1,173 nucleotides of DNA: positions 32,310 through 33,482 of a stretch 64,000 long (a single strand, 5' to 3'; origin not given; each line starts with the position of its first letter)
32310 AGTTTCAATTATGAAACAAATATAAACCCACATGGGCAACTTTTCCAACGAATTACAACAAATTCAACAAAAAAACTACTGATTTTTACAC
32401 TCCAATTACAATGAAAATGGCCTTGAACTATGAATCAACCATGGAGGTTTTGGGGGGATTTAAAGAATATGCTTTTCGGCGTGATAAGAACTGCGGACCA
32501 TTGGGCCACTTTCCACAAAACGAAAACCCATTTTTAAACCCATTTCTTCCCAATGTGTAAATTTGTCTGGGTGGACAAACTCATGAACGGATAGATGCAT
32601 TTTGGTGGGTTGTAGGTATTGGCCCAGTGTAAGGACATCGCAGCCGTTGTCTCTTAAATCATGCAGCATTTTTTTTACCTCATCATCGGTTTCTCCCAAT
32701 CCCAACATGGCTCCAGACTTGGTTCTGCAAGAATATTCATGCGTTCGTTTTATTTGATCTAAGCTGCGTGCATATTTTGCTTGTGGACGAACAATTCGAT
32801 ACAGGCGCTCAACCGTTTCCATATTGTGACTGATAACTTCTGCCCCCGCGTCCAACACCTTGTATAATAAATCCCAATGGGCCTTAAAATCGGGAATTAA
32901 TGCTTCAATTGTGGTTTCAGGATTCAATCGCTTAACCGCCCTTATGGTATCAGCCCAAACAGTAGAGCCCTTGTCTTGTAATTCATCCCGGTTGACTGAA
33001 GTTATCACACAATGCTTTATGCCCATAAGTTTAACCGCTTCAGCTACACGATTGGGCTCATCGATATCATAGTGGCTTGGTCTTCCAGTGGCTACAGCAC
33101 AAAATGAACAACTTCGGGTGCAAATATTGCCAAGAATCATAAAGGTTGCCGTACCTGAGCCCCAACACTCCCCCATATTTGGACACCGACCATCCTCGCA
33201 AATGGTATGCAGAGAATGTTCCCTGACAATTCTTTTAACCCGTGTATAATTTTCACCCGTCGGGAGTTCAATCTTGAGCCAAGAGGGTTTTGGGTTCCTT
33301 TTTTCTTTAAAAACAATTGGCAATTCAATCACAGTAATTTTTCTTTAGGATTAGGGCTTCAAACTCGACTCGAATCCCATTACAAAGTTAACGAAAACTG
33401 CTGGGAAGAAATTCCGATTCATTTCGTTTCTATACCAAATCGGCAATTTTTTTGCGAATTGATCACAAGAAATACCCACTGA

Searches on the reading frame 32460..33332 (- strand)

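Call 14: search_protein_families(library=pfam, proteins=[window:32460-33332:-], max_evalue=0.001)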
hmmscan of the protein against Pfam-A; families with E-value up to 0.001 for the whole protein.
window:32460-33332:- (290 aa): 2 families
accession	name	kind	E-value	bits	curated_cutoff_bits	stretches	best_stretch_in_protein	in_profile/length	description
PF04055.27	Radical_SAM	-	3.9e-19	69.9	29.5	1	65-226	1-166/166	Radical SAM superfamily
PF16881.10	LIAS_N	-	6.6e-11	43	27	1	10-50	56-96/96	N-terminal domain of lipoyl synthase of Radical_SAM family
